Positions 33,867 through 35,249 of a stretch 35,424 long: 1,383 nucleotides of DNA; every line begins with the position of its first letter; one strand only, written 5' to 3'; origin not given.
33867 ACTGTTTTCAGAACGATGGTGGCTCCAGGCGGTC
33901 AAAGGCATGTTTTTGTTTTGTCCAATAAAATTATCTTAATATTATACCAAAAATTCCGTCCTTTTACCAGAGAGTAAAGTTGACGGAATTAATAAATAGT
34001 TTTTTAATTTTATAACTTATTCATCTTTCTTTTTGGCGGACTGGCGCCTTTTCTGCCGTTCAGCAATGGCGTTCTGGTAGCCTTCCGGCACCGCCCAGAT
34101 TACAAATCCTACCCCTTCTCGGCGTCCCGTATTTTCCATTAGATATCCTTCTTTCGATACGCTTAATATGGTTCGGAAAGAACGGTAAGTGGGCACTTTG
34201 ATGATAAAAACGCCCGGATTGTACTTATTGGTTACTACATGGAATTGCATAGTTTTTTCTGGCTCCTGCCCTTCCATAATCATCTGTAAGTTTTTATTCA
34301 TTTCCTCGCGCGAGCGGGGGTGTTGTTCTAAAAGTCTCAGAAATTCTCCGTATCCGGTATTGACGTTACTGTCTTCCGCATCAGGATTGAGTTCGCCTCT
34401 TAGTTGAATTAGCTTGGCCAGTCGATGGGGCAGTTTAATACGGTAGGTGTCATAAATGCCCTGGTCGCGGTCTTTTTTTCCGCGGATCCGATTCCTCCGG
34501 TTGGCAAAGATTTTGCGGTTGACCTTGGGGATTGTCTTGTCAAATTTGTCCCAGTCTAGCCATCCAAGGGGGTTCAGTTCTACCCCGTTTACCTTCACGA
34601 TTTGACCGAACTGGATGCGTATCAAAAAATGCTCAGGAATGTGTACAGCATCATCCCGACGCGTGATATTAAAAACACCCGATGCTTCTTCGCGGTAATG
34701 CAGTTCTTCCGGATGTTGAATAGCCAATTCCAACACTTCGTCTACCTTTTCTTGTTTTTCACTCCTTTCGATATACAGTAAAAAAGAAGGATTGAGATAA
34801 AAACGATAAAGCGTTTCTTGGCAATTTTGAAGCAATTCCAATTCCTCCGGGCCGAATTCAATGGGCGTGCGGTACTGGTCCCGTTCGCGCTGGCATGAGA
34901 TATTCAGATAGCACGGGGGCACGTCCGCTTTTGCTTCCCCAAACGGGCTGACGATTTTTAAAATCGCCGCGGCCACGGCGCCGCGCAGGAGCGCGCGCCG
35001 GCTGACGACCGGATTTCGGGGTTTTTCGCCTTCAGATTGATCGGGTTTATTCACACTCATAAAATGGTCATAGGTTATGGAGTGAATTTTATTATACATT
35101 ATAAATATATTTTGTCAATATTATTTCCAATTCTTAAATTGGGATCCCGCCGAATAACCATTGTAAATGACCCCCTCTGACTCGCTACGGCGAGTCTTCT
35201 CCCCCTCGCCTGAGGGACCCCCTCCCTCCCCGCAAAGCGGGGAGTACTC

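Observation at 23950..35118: Seven-gene minus-strand island with no recognisable families - best candidate for an undescribed system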

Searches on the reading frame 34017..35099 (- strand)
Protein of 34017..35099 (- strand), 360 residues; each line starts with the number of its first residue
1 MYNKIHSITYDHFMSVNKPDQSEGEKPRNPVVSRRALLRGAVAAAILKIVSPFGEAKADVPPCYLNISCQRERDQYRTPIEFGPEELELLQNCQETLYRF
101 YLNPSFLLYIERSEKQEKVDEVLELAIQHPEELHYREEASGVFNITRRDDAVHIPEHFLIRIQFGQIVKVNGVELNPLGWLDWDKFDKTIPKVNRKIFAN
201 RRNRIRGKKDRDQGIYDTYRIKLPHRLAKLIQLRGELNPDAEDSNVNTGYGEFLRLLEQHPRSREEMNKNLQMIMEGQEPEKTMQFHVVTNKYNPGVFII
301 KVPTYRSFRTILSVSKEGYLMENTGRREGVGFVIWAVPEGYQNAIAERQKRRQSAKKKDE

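Call 6: search_protein_families(library=pfam, max_evalue=1, proteins=[window:34017-35099:-])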
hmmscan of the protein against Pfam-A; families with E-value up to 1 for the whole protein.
window:34017-35099:- (360 aa): 0 families

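Call 9: search_protein_families(library=phrogs, max_evalue=0.1, proteins=[window:34017-35099:-])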
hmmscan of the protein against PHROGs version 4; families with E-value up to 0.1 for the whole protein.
window:34017-35099:- (360 aa): 0 families

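Call 16: search_protein_families(library=ncbifam, max_evalue=0.1, proteins=[window:34017-35099:-])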
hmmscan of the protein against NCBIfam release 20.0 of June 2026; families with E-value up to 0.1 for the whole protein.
window:34017-35099:- (360 aa): 0 families

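Call 17: search_protein_families(library=padloc, max_evalue=0.1, proteins=[window:34017-35099:-])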
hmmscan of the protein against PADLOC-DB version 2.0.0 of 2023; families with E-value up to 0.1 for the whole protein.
window:34017-35099:- (360 aa): 0 families

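Call 68: find_homologous_proteins(query=A4, max_evalue=0.01)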
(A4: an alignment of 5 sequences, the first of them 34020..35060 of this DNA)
Query A4 (5 sequences) (347 aa, profile of the alignment): 4 proteins with E <= 0.01 among 8000 candidates.
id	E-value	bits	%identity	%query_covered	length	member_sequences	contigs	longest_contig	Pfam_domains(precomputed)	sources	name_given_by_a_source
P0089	7.7e-156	537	28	31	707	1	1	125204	-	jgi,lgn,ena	-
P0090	1.2e-149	517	100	100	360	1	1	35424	-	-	-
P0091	2.3e-149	516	78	98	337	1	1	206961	-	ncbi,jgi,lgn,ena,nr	ncbi:hypothetical protein KKA33_01695 [Patescibacteria group bacterium]|nr:hypothetical protein [Pat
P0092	2.6e-149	516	63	98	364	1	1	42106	-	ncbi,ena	-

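Call 108: search_solved_structures(query=A7, max_evalue=1)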
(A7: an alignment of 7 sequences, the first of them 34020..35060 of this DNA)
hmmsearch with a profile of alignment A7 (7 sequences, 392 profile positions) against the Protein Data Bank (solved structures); distinct sequences matched with E-value up to 1: 1.
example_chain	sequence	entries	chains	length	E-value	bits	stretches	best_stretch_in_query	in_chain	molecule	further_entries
9k22_A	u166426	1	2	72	0.73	12.1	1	190-240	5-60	Protein CBFA2T2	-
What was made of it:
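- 34017..35060 (-): A: exported protein, 347 aa from the ATG at 35060. N-terminal signal with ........, a hydrophobic stretch and an AKA cleavage-like site. No Pfam or PDB-sequence match (calls 6, 108).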
